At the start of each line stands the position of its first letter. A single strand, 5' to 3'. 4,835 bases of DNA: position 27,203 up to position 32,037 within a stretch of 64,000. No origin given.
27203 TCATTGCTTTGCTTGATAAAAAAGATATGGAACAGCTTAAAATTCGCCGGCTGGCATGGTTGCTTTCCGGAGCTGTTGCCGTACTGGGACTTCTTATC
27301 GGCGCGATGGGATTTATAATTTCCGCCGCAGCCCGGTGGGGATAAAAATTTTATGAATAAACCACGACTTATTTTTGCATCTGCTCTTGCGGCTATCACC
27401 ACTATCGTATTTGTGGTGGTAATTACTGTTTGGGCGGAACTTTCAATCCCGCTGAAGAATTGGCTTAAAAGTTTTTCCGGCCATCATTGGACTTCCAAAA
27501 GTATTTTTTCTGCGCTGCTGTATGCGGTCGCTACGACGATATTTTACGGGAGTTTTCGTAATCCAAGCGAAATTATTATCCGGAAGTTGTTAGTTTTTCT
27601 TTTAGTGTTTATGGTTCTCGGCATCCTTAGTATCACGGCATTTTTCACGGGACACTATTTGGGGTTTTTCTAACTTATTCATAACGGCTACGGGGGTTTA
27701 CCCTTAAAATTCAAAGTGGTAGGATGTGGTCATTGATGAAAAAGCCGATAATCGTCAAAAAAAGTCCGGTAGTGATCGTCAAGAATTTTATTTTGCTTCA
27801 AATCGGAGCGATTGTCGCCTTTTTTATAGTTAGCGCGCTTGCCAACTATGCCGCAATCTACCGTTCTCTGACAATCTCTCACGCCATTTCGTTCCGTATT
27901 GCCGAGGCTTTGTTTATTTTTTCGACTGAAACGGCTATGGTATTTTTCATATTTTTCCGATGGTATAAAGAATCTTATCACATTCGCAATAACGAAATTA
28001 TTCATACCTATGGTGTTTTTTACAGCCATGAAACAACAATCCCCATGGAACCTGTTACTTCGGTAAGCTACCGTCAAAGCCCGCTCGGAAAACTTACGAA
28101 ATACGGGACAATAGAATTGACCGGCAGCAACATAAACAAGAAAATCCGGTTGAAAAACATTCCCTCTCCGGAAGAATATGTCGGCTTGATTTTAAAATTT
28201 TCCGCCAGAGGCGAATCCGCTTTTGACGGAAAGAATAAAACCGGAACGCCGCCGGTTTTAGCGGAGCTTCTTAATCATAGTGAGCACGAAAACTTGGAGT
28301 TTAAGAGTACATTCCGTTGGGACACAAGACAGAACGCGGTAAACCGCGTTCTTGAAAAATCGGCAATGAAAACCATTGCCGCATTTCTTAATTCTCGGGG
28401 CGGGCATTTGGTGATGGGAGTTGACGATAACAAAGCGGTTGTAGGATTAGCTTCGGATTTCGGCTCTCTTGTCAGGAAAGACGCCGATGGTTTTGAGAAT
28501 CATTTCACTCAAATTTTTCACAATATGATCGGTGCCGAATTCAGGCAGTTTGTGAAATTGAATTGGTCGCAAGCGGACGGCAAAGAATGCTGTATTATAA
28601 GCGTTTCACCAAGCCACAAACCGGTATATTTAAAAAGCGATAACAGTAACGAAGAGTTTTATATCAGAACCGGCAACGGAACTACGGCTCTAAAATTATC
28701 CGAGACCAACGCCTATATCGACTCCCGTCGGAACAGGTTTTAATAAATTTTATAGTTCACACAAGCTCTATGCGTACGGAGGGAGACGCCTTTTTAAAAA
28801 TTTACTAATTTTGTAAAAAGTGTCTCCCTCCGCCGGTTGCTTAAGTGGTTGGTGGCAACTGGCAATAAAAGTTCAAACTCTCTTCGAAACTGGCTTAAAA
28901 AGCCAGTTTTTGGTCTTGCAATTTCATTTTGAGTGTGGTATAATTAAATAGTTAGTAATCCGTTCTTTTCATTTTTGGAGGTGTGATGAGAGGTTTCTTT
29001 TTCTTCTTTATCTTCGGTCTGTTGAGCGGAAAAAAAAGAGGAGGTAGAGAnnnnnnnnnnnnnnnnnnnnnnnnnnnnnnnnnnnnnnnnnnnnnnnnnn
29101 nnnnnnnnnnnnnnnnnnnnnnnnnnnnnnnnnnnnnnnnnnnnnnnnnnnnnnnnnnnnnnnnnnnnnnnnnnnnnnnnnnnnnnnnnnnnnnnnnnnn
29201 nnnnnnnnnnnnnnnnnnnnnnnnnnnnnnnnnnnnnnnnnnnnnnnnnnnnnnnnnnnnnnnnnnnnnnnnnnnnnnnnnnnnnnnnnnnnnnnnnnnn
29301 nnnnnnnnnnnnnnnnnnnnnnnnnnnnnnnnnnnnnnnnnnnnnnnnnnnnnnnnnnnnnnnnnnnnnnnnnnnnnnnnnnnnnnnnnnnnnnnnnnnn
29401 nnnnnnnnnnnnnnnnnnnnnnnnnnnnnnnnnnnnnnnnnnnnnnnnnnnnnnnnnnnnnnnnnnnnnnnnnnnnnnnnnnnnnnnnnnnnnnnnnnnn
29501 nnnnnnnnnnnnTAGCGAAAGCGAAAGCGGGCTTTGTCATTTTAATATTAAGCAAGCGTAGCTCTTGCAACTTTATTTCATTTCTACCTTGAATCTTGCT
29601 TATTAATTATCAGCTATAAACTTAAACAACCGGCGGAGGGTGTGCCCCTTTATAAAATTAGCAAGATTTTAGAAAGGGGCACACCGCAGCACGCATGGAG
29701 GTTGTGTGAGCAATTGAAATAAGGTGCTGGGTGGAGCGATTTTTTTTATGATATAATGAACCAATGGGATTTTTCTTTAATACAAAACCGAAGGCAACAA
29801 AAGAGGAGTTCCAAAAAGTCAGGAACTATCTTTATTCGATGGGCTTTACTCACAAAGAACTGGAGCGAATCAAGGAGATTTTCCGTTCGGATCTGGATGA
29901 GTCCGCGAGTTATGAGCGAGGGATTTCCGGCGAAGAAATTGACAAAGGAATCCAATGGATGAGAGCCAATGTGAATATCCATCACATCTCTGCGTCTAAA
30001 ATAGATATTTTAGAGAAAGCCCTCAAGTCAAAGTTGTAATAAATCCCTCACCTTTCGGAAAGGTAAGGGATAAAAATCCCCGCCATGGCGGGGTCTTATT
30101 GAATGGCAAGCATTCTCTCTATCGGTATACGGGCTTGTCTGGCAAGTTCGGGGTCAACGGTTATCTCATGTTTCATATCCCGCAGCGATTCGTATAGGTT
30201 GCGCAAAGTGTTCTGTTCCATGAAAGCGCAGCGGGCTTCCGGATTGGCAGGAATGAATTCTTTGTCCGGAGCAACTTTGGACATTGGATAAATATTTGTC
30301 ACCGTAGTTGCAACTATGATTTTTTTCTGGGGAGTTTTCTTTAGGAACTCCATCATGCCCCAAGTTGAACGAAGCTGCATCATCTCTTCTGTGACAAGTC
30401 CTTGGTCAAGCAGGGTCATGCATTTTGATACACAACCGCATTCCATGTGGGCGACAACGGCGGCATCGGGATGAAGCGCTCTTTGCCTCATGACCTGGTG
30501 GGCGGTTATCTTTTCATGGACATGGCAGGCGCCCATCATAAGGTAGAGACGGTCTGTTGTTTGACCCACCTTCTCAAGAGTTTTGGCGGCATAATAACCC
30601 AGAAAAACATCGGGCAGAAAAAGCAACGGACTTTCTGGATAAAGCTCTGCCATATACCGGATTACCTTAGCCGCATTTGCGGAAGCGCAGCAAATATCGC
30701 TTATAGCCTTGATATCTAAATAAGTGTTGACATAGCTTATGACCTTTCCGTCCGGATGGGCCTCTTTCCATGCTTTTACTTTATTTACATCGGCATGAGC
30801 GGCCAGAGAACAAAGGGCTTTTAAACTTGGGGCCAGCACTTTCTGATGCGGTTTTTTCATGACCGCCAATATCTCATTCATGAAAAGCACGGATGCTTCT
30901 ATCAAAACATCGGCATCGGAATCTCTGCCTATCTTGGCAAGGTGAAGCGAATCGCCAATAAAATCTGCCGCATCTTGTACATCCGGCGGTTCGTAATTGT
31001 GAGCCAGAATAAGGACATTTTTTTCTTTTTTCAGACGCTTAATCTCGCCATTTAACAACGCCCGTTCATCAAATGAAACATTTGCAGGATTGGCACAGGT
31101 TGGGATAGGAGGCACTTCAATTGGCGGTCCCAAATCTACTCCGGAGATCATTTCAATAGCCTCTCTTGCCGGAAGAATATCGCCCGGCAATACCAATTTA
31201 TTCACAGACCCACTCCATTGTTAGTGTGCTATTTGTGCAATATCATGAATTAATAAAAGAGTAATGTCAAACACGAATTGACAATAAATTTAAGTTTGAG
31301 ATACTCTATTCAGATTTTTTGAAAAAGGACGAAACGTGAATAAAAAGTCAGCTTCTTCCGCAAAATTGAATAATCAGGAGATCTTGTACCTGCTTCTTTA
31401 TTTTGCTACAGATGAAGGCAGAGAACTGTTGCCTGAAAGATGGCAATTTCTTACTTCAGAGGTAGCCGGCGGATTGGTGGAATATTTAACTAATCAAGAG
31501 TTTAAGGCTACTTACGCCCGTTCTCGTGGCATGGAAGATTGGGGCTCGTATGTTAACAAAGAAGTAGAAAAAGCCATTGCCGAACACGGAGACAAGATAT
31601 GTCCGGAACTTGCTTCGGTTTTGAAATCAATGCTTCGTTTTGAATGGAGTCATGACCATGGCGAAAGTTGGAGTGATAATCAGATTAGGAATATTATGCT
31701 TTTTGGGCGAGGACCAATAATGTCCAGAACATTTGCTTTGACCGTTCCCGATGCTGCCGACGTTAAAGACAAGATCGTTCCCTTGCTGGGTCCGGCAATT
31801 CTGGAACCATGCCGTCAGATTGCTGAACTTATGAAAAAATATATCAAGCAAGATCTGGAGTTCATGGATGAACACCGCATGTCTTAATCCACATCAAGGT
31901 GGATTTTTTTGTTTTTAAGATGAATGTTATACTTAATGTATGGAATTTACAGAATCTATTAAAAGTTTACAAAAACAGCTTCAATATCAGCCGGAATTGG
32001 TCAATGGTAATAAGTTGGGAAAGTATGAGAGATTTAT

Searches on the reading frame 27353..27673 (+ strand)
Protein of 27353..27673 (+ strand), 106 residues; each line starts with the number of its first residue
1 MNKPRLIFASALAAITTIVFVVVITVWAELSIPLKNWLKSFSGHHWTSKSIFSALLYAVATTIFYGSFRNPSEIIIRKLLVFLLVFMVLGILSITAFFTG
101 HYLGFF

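Call 3: search_protein_families(library=pfam, proteins=[window:27353-27673:+], max_evalue=1)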
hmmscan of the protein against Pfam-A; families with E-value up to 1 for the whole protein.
window:27353-27673:+ (106 aa): 0 families

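Call 4: search_protein_families(library=padloc, proteins=[window:27353-27673:+], max_evalue=1)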
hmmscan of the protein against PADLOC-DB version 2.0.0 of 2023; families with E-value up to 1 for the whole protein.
window:27353-27673:+ (106 aa): 1 family
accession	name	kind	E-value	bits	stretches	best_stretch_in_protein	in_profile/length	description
PDLC01991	CARF_m8--CARF_LolE_TM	-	0.47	6.5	1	12-96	75-148/810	-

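Call 5: search_protein_families(library=ncbifam, proteins=[window:27353-27673:+], max_evalue=1)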
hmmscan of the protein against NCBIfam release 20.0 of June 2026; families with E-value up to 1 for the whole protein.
window:27353-27673:+ (106 aa): 1 family
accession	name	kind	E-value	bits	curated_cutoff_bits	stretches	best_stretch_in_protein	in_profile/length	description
NF042915.1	MAB_1171c_fam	subfamily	0.28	10.2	100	1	12-102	27-118/362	MAB_1171c family putative transporter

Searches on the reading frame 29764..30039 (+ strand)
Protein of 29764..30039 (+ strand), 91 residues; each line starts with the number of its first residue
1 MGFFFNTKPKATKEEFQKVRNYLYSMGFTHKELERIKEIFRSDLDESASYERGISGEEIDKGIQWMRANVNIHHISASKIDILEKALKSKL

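Call 3: search_protein_families(library=pfam, proteins=[window:29764-30039:+], max_evalue=1)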
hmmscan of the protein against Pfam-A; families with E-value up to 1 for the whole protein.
window:29764-30039:+ (91 aa): 4 families
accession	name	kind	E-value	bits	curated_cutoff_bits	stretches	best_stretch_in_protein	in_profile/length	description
PF21981.2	RecX_HTH3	-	0.028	15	26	1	6-30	17-41/48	RecX, third three-helix domain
PF00644.27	PARP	-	0.064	13.2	26.7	1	13-55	1-45/199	Poly(ADP-ribose) polymerase catalytic domain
PF09286.16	Pro-kuma_activ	-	0.066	13.9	23.5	1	8-33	56-81/143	Pro-kumamolisin, activation domain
PF18152.6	DAHP_snth_FXD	-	0.13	12.6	27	1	8-30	6-28/67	DAHP synthase ferredoxin-like domain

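Call 4: search_protein_families(library=padloc, proteins=[window:29764-30039:+], max_evalue=1)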
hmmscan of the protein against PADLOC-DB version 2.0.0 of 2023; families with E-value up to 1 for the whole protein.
window:29764-30039:+ (91 aa): 0 families

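Call 5: search_protein_families(library=ncbifam, proteins=[window:29764-30039:+], max_evalue=1)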
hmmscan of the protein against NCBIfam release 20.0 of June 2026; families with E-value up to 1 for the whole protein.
window:29764-30039:+ (91 aa): 0 families

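Call 29: search_protein_families(library=phrogs, proteins=[window:29764-30039:+], max_evalue=0.01)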
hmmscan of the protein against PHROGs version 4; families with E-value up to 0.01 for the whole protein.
window:29764-30039:+ (91 aa): 0 families

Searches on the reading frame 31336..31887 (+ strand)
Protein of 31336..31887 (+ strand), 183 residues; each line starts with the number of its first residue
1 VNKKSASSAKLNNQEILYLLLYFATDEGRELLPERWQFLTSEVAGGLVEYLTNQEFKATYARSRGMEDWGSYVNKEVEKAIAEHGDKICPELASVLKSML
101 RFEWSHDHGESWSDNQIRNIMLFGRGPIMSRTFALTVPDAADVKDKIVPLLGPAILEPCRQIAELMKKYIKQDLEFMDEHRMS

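Call 3: search_protein_families(library=pfam, proteins=[window:31336-31887:+], max_evalue=1)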
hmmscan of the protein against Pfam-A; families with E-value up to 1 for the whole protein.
window:31336-31887:+ (183 aa): 1 family
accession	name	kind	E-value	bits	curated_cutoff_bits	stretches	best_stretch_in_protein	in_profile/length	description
PF02012.26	BNR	-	0.15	12.6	27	1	104-113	2-11/12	BNR/Asp-box repeat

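Call 4: search_protein_families(library=padloc, proteins=[window:31336-31887:+], max_evalue=1)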
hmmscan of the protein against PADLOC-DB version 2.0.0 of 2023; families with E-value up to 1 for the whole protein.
window:31336-31887:+ (183 aa): 0 families

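Call 5: search_protein_families(library=ncbifam, proteins=[window:31336-31887:+], max_evalue=1)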
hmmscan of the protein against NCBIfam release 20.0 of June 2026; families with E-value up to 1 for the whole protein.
window:31336-31887:+ (183 aa): 0 families

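Call 29: search_protein_families(library=phrogs, proteins=[window:31336-31887:+], max_evalue=0.01)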
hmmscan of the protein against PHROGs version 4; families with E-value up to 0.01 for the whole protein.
window:31336-31887:+ (183 aa): 0 families
